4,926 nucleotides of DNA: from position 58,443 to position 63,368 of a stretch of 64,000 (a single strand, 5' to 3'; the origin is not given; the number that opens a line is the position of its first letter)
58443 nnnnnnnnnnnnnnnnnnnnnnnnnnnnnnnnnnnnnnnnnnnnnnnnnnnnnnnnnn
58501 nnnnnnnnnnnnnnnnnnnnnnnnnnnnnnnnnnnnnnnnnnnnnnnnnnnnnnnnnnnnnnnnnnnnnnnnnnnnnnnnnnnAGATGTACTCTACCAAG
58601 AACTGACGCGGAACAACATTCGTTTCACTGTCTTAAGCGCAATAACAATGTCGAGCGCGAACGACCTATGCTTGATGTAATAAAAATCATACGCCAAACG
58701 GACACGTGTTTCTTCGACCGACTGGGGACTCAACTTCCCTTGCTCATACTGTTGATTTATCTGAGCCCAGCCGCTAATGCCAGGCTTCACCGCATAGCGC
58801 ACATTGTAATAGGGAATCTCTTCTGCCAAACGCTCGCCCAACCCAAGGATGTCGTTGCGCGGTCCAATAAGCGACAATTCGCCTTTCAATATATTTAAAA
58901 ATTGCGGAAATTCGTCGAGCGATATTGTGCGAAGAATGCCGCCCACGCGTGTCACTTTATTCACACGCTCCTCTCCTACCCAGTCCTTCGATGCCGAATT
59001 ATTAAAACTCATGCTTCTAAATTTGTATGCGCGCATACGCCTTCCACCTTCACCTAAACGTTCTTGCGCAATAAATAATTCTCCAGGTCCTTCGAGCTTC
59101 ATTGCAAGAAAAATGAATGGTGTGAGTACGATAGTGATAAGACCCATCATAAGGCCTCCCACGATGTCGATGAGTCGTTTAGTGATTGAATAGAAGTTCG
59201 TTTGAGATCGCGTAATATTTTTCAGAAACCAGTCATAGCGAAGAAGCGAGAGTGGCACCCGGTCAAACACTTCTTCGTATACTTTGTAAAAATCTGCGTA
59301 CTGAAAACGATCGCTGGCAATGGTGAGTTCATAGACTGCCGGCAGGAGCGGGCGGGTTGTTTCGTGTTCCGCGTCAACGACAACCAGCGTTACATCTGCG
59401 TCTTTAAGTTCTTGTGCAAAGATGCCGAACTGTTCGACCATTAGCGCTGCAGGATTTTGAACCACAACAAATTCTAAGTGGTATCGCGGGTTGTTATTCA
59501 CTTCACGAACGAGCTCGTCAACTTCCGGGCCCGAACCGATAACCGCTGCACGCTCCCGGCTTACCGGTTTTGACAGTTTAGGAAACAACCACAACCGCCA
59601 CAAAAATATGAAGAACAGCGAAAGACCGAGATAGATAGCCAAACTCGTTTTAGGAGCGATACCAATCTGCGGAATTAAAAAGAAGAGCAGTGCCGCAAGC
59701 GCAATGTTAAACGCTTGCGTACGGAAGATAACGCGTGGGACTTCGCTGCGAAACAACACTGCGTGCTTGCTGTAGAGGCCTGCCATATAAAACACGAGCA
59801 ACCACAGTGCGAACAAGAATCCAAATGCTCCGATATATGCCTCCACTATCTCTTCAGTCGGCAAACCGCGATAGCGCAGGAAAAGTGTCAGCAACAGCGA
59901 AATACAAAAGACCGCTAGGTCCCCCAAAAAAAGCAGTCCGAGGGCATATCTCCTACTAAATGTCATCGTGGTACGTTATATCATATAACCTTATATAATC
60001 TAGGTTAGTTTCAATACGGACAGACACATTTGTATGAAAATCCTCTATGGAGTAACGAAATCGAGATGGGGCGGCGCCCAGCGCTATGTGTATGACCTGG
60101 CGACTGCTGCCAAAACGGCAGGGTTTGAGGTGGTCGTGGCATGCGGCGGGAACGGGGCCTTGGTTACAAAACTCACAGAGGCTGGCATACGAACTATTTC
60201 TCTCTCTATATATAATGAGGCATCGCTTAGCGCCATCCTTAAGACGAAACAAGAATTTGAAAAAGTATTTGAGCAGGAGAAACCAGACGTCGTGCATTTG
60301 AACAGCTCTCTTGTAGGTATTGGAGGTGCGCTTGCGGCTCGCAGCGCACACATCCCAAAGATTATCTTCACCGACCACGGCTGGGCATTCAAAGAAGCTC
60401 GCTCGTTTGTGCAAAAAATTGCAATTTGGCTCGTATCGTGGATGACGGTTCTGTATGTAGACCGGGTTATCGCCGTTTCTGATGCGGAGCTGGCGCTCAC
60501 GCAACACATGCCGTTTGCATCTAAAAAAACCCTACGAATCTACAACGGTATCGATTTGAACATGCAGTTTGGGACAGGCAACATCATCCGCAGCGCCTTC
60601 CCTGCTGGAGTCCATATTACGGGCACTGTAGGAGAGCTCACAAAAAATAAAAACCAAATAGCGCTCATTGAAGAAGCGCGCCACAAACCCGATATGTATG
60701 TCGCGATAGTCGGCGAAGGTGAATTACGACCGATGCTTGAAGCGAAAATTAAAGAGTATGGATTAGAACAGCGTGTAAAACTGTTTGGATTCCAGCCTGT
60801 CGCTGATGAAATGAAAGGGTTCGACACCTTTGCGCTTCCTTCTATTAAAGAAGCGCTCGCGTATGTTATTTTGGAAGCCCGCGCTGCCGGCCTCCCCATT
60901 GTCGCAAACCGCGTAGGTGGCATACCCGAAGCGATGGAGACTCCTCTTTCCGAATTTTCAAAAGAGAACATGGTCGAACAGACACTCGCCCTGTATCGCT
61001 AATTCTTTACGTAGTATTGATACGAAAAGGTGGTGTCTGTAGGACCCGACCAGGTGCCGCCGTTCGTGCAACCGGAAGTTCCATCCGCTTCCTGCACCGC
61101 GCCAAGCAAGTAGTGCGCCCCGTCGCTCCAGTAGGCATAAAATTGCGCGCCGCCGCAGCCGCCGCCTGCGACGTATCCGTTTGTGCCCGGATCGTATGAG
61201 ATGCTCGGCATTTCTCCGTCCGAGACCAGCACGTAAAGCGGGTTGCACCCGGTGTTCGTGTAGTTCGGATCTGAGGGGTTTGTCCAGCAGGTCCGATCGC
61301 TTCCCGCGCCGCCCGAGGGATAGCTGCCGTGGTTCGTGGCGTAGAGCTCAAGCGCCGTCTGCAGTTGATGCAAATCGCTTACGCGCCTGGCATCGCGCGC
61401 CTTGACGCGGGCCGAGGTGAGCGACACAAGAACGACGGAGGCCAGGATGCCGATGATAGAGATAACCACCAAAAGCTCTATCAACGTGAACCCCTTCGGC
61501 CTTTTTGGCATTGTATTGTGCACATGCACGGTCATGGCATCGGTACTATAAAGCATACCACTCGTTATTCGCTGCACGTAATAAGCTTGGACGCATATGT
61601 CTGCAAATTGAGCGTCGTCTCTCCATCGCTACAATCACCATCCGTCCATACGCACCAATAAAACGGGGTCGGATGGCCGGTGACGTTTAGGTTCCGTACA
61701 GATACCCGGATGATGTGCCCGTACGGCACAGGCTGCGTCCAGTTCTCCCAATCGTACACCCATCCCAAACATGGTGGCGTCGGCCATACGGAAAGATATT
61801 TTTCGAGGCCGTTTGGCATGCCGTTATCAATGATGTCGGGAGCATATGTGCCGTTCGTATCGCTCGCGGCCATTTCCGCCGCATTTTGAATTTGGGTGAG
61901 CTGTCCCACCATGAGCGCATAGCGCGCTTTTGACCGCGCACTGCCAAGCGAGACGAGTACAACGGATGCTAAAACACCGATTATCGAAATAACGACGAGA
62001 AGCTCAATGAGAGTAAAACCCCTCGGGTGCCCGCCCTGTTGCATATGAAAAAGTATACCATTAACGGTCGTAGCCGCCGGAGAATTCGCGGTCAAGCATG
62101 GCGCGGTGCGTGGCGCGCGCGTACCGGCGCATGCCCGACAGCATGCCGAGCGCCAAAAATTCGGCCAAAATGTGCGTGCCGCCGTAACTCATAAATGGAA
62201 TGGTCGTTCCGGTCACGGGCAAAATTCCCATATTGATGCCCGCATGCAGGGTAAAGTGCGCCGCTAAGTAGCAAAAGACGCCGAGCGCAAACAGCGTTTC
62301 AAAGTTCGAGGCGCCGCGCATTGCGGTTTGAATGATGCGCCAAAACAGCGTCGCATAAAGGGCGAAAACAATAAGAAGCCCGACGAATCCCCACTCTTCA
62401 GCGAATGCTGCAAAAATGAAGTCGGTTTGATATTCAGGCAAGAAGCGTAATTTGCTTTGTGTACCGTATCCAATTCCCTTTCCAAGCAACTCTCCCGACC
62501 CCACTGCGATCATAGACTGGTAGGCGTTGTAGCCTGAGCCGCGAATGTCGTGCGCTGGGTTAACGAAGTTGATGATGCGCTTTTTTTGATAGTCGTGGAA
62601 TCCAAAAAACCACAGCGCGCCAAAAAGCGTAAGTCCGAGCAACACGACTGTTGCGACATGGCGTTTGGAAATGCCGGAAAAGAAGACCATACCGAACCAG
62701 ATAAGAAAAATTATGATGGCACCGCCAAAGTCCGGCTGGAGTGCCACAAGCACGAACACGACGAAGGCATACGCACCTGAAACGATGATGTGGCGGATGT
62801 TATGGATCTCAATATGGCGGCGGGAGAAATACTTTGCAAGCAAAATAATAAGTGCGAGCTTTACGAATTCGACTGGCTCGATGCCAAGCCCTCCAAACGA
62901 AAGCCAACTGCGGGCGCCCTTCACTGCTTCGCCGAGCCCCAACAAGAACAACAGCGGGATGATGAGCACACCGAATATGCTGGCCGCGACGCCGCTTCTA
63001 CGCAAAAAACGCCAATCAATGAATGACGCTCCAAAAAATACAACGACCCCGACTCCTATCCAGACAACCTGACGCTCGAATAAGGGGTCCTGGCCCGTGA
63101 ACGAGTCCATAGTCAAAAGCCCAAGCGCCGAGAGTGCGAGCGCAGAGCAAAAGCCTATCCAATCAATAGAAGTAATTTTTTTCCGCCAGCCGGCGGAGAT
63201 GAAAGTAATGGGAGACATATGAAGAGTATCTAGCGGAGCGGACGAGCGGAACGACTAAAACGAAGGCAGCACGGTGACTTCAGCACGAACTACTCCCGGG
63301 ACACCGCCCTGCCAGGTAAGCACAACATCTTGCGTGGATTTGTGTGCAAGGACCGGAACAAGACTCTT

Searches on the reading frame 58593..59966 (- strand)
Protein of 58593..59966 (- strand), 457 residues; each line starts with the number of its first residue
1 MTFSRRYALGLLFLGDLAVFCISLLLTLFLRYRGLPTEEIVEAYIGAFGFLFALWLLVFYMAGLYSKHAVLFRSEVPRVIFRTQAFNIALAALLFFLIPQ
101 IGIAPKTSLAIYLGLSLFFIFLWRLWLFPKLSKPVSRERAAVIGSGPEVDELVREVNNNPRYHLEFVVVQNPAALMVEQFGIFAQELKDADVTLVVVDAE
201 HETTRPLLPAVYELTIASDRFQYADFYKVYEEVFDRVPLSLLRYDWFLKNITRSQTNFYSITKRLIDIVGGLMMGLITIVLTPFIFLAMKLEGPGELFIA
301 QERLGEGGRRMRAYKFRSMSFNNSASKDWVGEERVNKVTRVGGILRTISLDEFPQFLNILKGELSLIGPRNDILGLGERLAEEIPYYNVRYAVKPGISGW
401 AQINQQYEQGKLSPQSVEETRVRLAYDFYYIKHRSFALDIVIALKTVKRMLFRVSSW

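Call 10: search_protein_families(library=pfam, proteins=[window:58593-59966:-], max_evalue=0.001)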
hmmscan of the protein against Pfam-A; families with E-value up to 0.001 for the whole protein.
window:58593-59966:- (457 aa): 1 family
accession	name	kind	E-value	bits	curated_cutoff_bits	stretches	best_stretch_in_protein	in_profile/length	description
PF02397.22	Bac_transf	-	1e-49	169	27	1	263-451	1-178/179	Bacterial sugar transferase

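Call 27: search_protein_families(library=ncbifam, proteins=[window:58593-59966:-], max_evalue=0.01)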
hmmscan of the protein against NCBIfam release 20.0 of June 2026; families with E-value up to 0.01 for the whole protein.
window:58593-59966:- (457 aa): 10 families
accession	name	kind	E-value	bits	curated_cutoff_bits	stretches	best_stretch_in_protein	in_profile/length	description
TIGR03025.1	EPS_sugtrans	subfamily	4.1e-80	270.2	295.55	1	15-453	2-441/445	exopolysaccharide biosynthesis polyprenyl glycosylphosphotransferase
TIGR03013.1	EpsB_2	subfamily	1.3e-68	232.1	393.35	1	16-453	3-439/443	TIGR03013 family XrtA/PEP-CTERM system glycosyltransferase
TIGR03023.1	WcaJ_sugtrans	equivalog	3.9e-67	227.5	410.75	1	15-452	2-448/453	undecaprenyl-phosphate glucose phosphotransferase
TIGR03022.1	WbaP_sugtrans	subfamily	5.2e-43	148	403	1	12-453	1-452/456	undecaprenyl-phosphate galactose phosphotransferase WbaP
NF007518.0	PRK10124.1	equivalog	7.4e-36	123.8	684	1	260-448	271-455/464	undecaprenyl-phosphate glucose phosphotransferase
NF050817.1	PolSacchBiosHfsE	equivalog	1.4e-31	109.8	750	1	260-450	269-459/467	polysaccharide biosynthesis protein HfsE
NF052601.1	undeca_RfbP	equivalog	6.9e-28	97.5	330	1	255-452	37-237/244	undecaprenyl-phosphate galactose phosphotransferase family protein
NF011751.0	PRK15204.1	equivalog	1.4e-20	73.4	907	1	261-453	278-472/476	undecaprenyl-phosphate galactose phosphotransferase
NF041877.1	EPS_EpsZ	equivalog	5.4e-20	71.4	800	1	245-448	248-450/459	exopolysaccharide biosynthesis polyisoprenyl-phosphate hexose-1-phosphate transferase EpsZ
NF045514.1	glycotran_HepC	equivalog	4.6e-18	65.3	140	1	251-372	105-212/220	heterocyst development glycosyltransferase HepC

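Call 80: find_related_loci(query=window:58593-59966:-, collection=metagenome_contigs, flank=10000)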
Query window:58593-59966:- (457 aa) in metagenome_contigs; peptide patterns used: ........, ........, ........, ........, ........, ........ (x = any residue, [..] = any of these).
316 stretches matched a pattern; 120 encode a relative of the query (tblastn E <= 1e-3); the best 80 are kept; 80 distinct loci.
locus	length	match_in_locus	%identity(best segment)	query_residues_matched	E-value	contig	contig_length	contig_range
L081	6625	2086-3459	72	1-457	0e+0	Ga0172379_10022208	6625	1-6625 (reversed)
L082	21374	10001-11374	72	1-457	0e+0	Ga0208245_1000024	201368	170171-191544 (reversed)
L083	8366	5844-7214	66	1-457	0e+0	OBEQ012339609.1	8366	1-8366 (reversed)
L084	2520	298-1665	63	1-457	0e+0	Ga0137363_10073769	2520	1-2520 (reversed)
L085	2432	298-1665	62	1-457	0e+0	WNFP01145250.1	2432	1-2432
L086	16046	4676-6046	66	1-457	0e+0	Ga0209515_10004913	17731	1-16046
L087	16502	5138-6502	62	1-457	0e+0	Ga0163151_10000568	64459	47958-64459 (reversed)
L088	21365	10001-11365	62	1-457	0e+0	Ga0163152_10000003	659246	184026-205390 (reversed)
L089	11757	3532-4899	61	1-457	0e+0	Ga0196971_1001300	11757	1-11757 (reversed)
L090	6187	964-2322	62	1-457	0e+0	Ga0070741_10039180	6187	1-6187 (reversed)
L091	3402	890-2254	60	1-457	0e+0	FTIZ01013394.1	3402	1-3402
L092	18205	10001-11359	60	1-457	0e+0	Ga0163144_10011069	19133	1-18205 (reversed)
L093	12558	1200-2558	60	1-457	0e+0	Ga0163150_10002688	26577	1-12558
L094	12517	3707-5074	59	1-457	0e+0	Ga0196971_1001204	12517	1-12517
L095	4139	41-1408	58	1-457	0e+0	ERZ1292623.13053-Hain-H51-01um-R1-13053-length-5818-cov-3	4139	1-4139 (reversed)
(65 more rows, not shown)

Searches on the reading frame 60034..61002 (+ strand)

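Call 10: search_protein_families(library=pfam, proteins=[window:60034-61002:+], max_evalue=0.001)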
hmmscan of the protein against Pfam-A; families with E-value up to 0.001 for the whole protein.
window:60034-61002:+ (322 aa): 5 families
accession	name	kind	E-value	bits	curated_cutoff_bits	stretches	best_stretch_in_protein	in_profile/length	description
PF13439.12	Glyco_transf_4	-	9e-27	94.6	28.5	1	12-176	1-169/170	Glycosyltransferase Family 4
PF00534.26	Glycos_transf_1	-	3e-21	76.2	26.4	1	190-301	12-131/172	Glycosyl transferases group 1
PF13579.12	Glyco_trans_4_4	-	9e-21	75.3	29.7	1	13-172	1-158/158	Glycosyl transferase 4-like domain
PF13692.12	Glyco_trans_1_4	-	3.7e-19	69.8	27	1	196-302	4-116/142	Glycosyl transferases group 1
PF13477.12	Glyco_trans_4_2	-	9.6e-10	39.2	23.4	1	17-126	11-119/139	Glycosyl transferase 4-like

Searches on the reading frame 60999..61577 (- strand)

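Call 78: search_protein_families(library=pfam, proteins=[window:60999-61577:-], max_evalue=1)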
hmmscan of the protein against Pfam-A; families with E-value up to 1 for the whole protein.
window:60999-61577:- (192 aa): 4 families
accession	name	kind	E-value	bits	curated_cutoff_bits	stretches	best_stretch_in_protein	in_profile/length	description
PF07963.17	N_methyl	-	2.2e-09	36.9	21.2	1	25-50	2-27/27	Prokaryotic N-terminal methylation motif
PF08334.16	T2SSG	-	0.027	15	21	1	58-92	7-41/108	Type II secretion system (T2SS), protein G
PF16732.10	ComP_DUS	-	0.046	15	27.3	1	58-107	8-57/87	Type IV minor pilin ComP, DNA uptake sequence receptor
PF01241.23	PSI_PSAK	-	0.11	12.9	23.2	1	24-56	36-68/70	Photosystem I psaG / psaK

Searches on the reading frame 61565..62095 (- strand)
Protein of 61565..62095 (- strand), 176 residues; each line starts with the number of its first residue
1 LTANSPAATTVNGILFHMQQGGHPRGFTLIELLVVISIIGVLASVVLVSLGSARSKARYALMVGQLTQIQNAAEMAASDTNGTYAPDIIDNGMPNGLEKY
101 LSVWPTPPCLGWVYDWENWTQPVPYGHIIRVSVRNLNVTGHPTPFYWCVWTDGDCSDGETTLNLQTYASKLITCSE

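Call 78: search_protein_families(library=pfam, proteins=[window:61565-62095:-], max_evalue=1)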
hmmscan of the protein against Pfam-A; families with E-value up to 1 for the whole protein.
window:61565-62095:- (176 aa): 1 family
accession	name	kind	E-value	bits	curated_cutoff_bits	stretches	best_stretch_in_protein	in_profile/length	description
PF07963.17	N_methyl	-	1.5e-08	34.3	21.2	1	25-47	5-27/27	Prokaryotic N-terminal methylation motif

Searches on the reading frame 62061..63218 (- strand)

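Call 10: search_protein_families(library=pfam, proteins=[window:62061-63218:-], max_evalue=0.001)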
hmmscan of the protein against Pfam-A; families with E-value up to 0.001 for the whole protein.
window:62061-63218:- (385 aa): 1 family
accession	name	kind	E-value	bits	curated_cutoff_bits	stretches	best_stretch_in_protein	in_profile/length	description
PF01098.24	FTSW_RODA_SPOVE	-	2.3e-89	300.3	26.4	1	29-367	20-354/356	Cell cycle protein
